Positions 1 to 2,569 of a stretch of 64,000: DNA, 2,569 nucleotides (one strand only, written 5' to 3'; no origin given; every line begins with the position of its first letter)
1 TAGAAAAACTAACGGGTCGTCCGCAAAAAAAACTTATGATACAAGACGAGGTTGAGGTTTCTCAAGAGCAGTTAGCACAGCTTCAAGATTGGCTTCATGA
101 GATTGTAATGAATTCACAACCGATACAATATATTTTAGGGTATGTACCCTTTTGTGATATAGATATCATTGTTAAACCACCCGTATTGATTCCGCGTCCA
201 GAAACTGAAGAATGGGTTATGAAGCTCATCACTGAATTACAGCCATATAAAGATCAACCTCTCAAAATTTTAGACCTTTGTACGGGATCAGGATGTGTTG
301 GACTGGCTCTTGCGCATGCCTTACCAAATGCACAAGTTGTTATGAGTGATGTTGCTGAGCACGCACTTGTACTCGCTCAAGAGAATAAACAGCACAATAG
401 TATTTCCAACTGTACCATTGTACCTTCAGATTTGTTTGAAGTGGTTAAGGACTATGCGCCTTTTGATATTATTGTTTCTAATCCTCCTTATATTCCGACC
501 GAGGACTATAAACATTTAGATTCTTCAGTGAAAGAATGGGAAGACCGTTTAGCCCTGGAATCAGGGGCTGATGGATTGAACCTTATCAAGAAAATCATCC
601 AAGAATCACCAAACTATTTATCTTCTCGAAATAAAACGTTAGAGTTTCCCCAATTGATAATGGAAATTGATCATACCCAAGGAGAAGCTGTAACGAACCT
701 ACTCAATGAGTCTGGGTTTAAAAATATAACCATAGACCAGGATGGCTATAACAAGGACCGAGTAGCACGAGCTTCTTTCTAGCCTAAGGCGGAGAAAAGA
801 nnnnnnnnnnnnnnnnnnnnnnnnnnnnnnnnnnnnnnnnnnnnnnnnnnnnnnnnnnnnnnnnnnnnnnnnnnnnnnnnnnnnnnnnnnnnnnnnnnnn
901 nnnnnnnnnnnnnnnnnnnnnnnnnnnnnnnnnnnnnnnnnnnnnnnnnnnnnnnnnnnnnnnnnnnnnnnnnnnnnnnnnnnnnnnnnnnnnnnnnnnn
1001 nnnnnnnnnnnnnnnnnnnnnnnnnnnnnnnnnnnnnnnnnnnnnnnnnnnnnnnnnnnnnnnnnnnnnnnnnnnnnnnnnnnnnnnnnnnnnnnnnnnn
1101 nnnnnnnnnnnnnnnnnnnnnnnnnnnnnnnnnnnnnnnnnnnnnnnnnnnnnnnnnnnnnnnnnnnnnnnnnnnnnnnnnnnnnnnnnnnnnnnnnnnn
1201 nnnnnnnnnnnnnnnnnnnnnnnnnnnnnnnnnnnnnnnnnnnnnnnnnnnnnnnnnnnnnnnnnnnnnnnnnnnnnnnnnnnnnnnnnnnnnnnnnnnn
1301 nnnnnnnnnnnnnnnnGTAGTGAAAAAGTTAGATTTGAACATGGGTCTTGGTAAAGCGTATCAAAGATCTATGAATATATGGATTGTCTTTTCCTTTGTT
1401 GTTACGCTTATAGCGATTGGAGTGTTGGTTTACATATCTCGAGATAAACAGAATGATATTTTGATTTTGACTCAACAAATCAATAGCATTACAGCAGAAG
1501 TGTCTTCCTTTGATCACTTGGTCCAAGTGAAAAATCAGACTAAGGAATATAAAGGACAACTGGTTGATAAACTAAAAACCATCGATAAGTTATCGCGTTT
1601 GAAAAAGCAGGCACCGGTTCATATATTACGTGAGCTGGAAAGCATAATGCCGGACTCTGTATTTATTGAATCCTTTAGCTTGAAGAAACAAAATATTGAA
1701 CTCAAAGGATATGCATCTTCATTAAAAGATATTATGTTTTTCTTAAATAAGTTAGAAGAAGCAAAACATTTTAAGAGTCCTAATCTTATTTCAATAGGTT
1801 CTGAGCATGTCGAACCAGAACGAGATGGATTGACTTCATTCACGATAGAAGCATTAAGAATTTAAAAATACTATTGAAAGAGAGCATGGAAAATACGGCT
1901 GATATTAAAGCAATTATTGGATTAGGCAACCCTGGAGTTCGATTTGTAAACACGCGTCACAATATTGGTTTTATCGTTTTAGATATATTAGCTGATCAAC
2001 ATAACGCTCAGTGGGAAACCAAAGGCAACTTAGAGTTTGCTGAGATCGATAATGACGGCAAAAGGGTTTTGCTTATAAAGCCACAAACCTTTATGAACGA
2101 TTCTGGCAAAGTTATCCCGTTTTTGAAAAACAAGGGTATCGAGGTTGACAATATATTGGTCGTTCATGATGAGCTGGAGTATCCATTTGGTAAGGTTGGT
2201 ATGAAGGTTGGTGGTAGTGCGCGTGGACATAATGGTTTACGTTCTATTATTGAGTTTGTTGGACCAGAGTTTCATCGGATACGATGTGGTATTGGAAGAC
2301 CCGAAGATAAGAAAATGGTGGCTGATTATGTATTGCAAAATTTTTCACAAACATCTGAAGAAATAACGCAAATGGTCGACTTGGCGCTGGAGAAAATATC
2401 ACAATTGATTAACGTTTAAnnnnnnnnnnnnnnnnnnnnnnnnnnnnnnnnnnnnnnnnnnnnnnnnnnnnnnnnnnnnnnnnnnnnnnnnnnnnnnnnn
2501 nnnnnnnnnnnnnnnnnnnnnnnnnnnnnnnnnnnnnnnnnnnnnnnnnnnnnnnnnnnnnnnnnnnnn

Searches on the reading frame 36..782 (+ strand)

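Call 62: search_protein_families(library=pfam, proteins=[window:36-782:+], max_evalue=0.001)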
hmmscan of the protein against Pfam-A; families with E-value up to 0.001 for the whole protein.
window:36-782:+ (248 aa): 10 families
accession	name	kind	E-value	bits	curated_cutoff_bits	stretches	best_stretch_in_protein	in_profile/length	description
PF05175.20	MTS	-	4.4e-16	59.4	23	1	74-153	31-109/170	Methyltransferase small domain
PF13847.12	Methyltransf_31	-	8.1e-10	39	27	1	76-149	5-81/145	Methyltransferase domain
PF13649.12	Methyltransf_25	-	1.6e-09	38.7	27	1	78-159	1-83/97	Methyltransferase domain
PF06325.19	PrmA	-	2.2e-09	37.7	22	1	68-149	155-233/296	Ribosomal protein L11 methyltransferase (PrmA)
PF10294.15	Methyltransf_16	-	2.4e-07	31.1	21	1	62-122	33-93/174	Lysine methyltransferase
PF08242.18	Methyltransf_12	-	2.8e-05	25.2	30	1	79-149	1-72/98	Methyltransferase domain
PF03602.21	Cons_hypoth95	-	6.7e-05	23.1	24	1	68-160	36-131/182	Conserved hypothetical protein 95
PF01209.24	Ubie_methyltran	-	0.00047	20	20.1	0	72-146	45-120/233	ubiE/COQ5 methyltransferase family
PF01135.25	PCMT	-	0.00053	20.3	20.3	1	51-156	55-158/210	Protein-L-isoaspartate(D-aspartate) O-methyltransferase (PCMT)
PF07669.17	Eco57I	-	0.00074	20.1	25.3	0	134-161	65-93/171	Eco57I restriction-modification methylase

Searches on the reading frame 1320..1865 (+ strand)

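Call 62: search_protein_families(library=pfam, proteins=[window:1320-1865:+], max_evalue=0.001)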
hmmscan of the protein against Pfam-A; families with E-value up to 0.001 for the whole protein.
window:1320-1865:+ (181 aa): 1 family
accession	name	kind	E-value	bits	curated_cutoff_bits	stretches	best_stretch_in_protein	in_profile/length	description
PF05137.18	PilN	-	8.5e-15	55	22.8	1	101-178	1-76/78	Fimbrial assembly protein (PilN)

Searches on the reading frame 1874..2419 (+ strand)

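Call 62: search_protein_families(library=pfam, proteins=[window:1874-2419:+], max_evalue=0.001)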
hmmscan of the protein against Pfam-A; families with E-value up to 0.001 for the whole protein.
window:1874-2419:+ (181 aa): 1 family
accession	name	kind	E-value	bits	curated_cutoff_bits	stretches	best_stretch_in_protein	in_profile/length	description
PF01195.25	Pept_tRNA_hydro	-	1.4e-54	185.2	27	1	14-179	2-171/183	Peptidyl-tRNA hydrolase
